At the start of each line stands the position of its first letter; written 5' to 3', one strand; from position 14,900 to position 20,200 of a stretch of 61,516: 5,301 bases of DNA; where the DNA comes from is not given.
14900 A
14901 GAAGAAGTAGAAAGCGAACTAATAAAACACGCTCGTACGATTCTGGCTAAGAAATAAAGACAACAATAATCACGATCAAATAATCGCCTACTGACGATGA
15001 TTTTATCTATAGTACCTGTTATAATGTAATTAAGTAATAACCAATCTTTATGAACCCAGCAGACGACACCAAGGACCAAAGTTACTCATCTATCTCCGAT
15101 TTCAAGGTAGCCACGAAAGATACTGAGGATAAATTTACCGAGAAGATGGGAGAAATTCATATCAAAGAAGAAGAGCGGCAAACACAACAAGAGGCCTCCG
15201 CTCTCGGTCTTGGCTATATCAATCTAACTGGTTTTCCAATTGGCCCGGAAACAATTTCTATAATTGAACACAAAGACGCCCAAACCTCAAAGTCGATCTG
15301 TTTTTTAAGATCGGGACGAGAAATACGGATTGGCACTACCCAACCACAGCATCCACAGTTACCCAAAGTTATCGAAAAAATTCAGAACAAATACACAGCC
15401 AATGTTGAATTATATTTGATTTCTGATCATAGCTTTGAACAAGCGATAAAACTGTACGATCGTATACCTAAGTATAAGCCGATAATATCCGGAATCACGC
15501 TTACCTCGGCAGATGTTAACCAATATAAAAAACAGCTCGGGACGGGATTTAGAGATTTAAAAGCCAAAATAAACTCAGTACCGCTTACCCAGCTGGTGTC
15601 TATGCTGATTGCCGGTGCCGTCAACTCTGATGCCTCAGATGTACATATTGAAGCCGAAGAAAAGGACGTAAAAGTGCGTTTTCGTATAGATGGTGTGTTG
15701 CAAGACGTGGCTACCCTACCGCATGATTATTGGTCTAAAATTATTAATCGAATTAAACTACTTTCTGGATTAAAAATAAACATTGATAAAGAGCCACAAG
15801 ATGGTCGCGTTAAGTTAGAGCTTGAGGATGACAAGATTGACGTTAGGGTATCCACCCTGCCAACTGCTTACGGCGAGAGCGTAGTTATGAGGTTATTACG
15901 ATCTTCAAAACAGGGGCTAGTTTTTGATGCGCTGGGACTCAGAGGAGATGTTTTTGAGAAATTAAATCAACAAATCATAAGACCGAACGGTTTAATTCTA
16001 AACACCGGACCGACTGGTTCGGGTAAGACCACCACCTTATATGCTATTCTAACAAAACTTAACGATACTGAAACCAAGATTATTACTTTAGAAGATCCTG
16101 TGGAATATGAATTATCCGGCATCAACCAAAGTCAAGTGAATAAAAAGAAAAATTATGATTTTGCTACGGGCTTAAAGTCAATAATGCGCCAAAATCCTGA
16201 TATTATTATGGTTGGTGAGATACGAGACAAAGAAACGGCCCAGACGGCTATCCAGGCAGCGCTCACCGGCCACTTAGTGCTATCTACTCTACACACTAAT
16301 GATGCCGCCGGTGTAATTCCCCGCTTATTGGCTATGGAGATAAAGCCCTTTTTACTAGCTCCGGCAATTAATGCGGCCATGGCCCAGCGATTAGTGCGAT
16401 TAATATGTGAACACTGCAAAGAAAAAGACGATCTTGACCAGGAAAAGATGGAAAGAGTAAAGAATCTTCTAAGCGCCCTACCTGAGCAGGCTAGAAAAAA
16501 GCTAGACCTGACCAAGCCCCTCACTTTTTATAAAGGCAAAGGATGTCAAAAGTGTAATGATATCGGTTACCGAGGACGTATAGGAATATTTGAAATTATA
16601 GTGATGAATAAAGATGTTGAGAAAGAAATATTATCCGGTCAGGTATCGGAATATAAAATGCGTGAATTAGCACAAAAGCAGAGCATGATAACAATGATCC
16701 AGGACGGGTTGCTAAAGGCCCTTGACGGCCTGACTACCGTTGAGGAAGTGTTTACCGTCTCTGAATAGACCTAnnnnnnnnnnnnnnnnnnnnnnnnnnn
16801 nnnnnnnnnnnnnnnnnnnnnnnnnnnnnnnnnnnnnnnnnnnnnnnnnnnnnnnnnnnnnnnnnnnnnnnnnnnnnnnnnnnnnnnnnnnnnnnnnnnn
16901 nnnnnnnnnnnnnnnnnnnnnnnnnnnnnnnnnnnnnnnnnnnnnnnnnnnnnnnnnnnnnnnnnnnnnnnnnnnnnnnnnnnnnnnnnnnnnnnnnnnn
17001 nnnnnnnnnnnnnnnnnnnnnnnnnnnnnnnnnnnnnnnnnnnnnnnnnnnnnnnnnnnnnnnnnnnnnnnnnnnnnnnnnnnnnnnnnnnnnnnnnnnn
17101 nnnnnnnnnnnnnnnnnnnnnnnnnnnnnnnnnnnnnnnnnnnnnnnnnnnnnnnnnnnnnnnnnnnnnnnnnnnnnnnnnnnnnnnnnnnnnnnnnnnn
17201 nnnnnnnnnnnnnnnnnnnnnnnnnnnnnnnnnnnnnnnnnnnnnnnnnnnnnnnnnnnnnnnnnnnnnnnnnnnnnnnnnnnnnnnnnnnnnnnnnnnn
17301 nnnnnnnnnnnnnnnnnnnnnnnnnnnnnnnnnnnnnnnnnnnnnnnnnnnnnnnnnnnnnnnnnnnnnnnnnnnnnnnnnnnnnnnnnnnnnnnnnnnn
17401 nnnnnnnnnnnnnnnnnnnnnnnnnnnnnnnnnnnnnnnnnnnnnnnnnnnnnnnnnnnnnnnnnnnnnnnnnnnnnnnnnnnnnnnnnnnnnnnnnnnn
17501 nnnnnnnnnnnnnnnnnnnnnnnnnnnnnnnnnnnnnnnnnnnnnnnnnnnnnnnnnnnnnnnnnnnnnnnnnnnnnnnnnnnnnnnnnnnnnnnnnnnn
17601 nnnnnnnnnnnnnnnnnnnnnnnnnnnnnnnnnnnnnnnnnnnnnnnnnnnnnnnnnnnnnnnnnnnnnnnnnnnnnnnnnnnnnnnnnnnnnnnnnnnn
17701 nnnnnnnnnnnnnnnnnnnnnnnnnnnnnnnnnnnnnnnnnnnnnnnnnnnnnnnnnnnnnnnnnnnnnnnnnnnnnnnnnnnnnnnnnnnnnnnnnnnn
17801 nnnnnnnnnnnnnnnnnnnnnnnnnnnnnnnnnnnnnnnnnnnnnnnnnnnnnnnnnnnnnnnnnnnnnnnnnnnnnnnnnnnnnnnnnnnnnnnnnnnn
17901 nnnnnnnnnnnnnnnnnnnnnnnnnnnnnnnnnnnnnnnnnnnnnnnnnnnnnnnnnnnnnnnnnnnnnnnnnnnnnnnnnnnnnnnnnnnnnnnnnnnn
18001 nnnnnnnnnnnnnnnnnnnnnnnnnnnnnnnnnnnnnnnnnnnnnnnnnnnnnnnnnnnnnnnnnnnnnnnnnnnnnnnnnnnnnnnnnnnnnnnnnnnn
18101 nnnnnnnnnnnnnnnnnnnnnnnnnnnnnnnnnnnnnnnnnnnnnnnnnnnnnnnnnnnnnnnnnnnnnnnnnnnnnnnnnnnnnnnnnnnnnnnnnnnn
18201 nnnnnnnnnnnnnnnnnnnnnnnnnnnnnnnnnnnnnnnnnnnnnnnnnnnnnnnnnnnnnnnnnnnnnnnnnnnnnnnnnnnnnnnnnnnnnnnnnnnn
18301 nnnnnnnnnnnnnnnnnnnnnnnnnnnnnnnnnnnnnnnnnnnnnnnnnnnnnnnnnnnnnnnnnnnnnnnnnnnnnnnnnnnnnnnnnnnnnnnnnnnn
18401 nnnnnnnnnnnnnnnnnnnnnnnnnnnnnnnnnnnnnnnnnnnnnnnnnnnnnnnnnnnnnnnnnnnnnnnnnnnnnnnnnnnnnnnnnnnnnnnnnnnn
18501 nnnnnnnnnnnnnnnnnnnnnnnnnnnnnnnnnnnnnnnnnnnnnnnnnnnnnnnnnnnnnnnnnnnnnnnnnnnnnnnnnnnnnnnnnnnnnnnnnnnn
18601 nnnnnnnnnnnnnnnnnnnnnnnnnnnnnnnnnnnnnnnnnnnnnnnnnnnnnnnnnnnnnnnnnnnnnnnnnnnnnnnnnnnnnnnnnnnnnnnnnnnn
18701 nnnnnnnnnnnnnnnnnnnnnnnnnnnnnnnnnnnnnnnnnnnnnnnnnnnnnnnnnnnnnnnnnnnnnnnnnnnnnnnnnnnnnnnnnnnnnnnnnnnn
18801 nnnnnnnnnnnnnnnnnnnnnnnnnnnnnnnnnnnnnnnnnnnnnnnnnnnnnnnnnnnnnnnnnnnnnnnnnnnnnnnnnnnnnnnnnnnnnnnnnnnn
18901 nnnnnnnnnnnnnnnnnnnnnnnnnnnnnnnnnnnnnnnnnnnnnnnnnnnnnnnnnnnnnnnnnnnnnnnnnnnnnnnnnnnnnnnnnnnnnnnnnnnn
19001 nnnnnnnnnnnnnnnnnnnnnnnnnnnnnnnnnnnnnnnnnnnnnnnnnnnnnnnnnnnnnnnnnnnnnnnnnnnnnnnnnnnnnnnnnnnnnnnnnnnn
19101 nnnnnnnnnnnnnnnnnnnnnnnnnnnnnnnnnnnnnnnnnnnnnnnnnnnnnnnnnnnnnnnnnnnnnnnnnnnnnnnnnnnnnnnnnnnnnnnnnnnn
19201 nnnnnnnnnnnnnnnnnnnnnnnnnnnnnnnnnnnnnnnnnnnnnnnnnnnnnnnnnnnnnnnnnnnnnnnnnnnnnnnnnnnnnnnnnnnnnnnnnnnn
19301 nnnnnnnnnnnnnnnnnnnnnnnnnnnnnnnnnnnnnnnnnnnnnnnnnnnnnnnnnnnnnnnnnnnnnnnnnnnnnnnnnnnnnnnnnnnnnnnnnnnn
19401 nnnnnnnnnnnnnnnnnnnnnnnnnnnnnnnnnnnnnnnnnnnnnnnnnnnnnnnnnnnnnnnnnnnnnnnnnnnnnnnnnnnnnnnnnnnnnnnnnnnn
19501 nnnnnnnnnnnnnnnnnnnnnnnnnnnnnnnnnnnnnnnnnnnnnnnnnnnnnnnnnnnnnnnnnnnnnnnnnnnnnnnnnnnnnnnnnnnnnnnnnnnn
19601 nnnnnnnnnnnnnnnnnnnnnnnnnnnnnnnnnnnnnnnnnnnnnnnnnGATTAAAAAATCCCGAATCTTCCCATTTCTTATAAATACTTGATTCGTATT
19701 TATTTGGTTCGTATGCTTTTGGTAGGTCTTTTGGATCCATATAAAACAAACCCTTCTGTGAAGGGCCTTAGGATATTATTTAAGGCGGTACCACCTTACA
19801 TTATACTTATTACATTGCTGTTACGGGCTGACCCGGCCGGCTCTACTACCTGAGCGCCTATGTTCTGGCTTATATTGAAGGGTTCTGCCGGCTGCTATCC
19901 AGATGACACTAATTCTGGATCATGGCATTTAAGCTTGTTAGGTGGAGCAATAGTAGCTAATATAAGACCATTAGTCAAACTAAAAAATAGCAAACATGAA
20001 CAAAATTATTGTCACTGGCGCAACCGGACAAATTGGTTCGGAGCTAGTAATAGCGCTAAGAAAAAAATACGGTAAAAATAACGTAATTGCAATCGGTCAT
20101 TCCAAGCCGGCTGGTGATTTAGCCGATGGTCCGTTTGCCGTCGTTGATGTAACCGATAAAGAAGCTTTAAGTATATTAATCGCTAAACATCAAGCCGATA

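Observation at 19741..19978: Val T-box with an ultrashort Stem I and a hairpin that may be both terminator and SD sequestrator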

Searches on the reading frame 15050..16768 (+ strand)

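Call 7: search_protein_families(library=pfam, proteins=[window:15050-16768:+])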
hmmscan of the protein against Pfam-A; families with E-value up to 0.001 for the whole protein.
window:15050-16768:+ (572 aa): 3 families
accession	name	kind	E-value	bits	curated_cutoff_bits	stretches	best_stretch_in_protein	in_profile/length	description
PF00437.27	T2SSE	-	2.4e-123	411.9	24.9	1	176-568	5-369/370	Type II/IV secretion system protein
PF05157.20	MshEN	-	0.00017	22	23.1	1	52-136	1-83/90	MshEN domain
PF20720.3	nSTAND3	-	0.00085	19.5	27.2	0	308-354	12-58/155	Novel STAND NTPase 3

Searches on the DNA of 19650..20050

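Call 5: search_rna_families(source=window, start=19650, end=20050, threshold=evalue, max_evalue=10, show_alignments=5)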
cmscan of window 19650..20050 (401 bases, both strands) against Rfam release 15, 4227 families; matches with E-value up to 10: 1.
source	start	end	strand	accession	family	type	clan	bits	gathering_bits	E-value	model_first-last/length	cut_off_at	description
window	19758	19932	-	RF00230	T-box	Cis-reg; leader;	-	36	93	1.4e-06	1-219/219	no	T-box leader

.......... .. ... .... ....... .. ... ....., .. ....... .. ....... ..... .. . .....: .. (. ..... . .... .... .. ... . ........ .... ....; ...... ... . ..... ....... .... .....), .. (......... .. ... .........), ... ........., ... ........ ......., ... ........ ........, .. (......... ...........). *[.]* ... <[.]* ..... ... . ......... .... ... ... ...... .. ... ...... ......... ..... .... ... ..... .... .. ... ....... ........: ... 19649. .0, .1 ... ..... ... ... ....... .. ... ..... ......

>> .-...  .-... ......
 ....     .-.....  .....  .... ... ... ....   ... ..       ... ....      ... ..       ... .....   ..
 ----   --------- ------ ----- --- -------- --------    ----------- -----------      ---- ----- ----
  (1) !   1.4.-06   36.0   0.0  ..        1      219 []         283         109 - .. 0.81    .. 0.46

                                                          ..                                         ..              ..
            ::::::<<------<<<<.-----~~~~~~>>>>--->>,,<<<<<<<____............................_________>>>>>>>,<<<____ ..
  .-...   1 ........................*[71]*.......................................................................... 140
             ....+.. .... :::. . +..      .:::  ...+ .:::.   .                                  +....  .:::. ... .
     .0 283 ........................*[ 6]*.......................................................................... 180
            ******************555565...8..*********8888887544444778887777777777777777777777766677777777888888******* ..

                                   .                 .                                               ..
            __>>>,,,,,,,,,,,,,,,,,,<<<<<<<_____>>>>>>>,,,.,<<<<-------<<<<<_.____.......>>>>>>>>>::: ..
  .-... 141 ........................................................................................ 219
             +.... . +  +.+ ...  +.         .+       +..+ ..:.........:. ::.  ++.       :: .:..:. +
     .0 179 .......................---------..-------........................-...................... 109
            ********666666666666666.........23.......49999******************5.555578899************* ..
